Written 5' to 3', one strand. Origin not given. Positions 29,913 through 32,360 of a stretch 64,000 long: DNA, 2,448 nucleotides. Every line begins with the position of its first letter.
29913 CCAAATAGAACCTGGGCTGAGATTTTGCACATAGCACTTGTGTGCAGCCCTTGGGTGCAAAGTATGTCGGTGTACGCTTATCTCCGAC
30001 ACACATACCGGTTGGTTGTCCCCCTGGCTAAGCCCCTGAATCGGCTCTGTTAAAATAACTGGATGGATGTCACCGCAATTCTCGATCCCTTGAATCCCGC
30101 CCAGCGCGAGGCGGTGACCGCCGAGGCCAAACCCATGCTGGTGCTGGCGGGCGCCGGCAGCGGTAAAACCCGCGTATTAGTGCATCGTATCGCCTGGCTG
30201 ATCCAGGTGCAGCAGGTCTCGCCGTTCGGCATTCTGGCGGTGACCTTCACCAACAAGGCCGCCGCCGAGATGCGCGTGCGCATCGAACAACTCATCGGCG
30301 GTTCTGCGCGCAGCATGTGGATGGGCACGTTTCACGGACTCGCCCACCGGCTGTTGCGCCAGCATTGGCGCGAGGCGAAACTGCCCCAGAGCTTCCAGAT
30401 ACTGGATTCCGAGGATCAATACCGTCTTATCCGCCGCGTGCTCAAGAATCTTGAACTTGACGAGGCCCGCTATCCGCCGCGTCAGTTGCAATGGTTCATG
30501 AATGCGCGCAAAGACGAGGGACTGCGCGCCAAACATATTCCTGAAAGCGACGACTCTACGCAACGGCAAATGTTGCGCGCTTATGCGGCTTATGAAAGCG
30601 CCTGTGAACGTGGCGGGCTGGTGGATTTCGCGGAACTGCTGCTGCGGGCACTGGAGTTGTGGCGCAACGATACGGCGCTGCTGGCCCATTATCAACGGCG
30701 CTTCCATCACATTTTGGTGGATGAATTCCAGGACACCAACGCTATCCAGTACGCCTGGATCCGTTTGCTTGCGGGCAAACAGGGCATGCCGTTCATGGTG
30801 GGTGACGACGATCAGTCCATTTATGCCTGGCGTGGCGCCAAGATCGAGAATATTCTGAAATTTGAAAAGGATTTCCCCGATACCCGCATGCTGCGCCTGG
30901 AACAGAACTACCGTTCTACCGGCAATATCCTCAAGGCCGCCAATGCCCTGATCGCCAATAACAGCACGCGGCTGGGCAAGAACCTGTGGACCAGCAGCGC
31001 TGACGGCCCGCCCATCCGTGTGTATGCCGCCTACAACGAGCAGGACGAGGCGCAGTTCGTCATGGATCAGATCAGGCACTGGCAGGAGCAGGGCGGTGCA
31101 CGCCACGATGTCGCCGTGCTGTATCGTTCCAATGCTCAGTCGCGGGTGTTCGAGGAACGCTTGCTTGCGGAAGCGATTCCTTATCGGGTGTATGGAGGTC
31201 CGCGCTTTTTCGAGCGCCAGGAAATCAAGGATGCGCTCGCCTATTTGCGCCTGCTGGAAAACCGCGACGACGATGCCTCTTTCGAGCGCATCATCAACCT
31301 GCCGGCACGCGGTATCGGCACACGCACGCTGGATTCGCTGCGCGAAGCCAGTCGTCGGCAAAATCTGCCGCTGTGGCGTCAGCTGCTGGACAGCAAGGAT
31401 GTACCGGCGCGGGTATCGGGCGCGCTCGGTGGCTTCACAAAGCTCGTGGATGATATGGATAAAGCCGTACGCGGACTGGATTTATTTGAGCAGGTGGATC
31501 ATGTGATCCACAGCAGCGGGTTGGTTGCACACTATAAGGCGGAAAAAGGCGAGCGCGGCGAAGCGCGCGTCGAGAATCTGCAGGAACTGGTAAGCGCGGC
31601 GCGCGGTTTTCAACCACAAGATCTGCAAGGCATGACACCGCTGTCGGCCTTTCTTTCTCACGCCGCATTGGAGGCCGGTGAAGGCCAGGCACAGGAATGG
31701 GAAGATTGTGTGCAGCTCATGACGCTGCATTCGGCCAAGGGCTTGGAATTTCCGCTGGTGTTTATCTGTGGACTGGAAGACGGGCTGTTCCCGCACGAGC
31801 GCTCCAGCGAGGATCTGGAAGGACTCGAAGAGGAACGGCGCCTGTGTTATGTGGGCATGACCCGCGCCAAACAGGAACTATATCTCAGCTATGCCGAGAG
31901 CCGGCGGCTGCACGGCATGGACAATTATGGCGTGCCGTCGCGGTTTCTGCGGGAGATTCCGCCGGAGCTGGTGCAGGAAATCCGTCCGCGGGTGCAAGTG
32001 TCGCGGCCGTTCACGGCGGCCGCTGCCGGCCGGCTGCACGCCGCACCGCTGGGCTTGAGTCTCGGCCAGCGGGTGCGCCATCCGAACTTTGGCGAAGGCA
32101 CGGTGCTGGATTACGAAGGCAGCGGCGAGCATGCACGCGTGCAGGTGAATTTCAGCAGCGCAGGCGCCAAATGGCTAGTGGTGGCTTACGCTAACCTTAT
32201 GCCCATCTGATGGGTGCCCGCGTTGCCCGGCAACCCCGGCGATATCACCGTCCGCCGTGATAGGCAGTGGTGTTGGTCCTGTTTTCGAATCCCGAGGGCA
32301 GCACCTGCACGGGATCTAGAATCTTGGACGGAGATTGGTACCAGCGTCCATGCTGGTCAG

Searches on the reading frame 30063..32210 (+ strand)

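Call 27: search_protein_families(library=ncbifam, proteins=[window:30063-32210:+], max_evalue=1e-10)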
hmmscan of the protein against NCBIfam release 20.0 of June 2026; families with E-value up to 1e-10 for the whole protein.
window:30063-32210:+ (715 aa): 15 families
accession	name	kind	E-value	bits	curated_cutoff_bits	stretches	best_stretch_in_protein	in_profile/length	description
NF008743.0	PRK11773.1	equivalog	0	1178.5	965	1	1-713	1-718/720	DNA helicase II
TIGR01075.1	uvrD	equivalog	0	1112.2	1144.45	1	6-712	1-714/715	DNA helicase II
TIGR01073.1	pcrA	equivalog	4.2e-237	789.1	911.2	1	7-712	2-724/725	DNA helicase PcrA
TIGR01074.1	rep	equivalog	2e-170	568.3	951.45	1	10-639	2-640/668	DNA helicase Rep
NF008172.0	PRK10919.1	equivalog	3.7e-138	461.6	1168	1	10-641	3-642/673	DNA helicase Rep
TIGR02785.1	addA_Gpos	equivalog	7.1e-58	196.4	707.65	3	173-296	344-479/1234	helicase-exonuclease AddAB subunit AddA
NF008276.0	PRK11054.1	equivalog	4.6e-52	177.4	543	2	8-105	195-290/684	DNA helicase IV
TIGR00609.1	recB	equivalog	4.7e-42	144.2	696.05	1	184-302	340-460/1175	exodeoxyribonuclease V subunit beta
TIGR02784.1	addA_alphas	equivalog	2.3e-38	132.3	860.75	1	172-305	346-501/1138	double-strand break repair helicase AddA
NF010487.0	PRK13909.1-4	equivalog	6.3e-34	117.4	759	1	187-379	298-507/924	RecB-like helicase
NF010485.0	PRK13909.1-2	equivalog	2e-32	112.4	650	1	212-396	330-522/909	RecB-like helicase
NF041464.1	HelD_BACSU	equivalog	5.3e-18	64.3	419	1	211-369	544-695/779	RNA polymerase recycling motor HelD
NF008128.0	PRK10876.1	equivalog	1.2e-15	56.2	1697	1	185-301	347-465/1181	exodeoxyribonuclease V subunit beta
NF010484.0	PRK13909.1-1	equivalog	3.1e-14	51.7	1074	0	23-75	6-57/945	RecB-like helicase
NF010486.0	PRK13909.1-3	equivalog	8.2e-13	47.3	1109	0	215-296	332-422/921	RecB-like helicase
